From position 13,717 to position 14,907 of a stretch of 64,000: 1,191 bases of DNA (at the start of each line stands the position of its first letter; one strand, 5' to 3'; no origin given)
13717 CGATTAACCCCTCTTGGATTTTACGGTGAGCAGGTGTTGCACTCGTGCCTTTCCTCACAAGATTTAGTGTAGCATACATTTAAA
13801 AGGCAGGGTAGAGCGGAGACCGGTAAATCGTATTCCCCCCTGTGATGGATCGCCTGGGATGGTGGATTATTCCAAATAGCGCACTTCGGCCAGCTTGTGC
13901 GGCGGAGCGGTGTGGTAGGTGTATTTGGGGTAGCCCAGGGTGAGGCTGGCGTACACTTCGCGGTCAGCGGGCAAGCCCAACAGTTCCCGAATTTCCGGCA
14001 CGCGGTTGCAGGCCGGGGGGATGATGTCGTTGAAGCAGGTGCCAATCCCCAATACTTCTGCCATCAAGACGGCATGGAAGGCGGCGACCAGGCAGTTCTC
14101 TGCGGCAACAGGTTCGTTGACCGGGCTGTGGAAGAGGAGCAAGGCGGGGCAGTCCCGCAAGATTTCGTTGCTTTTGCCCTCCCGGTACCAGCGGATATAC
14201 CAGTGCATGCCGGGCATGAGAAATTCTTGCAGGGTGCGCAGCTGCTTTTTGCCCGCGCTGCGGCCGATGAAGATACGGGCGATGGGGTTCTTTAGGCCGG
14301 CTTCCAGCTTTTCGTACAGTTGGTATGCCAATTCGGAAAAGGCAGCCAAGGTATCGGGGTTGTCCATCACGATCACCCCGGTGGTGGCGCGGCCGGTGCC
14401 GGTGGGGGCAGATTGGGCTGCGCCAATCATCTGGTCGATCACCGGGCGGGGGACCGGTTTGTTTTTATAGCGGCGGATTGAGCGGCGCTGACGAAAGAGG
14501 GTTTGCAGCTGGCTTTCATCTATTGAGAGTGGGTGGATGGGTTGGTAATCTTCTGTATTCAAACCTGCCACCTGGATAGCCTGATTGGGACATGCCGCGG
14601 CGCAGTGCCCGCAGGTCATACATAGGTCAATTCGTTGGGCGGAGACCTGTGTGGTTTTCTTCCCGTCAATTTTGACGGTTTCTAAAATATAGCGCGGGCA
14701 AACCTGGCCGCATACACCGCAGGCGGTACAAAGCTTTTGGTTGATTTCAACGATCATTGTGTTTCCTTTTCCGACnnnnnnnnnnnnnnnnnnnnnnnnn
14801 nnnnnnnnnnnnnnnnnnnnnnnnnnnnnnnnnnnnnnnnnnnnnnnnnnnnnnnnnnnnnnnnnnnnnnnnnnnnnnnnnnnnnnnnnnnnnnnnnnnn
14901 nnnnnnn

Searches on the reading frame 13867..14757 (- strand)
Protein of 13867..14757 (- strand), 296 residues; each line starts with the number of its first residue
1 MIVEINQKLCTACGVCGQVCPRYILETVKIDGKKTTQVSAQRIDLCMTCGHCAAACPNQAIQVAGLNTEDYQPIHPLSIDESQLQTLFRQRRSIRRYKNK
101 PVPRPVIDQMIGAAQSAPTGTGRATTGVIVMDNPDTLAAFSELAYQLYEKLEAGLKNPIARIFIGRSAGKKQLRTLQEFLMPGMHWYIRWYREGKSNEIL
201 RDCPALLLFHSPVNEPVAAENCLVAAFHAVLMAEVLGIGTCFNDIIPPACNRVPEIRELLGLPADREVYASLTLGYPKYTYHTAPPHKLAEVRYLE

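Call 54: search_protein_families(library=pfam, proteins=[window:13867-14757:-], max_evalue=0.00001)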
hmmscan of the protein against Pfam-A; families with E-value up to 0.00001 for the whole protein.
window:13867-14757:- (296 aa): 7 families
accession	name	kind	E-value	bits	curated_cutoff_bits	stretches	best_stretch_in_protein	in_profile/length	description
PF00881.29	Nitroreductase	-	9.4e-21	75.2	23.5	1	89-276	2-167/167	Nitroreductase family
PF00037.32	Fer4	-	2.5e-09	37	21.1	0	3-23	1-21/24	4Fe-4S binding domain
PF13484.11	Fer4_16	-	1.5e-07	32.5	30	0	46-64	2-20/66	4Fe-4S double cluster binding domain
PF12838.12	Fer4_7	-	1.5e-07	32.2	27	1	10-60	2-52/52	4Fe-4S dicluster domain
PF13237.11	Fer4_10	-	2.3e-07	31.1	25.5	1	3-57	2-53/53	4Fe-4S dicluster domain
PF14697.11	Fer4_21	-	5.3e-07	30.1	35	1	4-62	2-58/59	4Fe-4S dicluster domain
PF13187.11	Fer4_9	-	7e-07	29.6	27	1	10-61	2-52/52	4Fe-4S dicluster domain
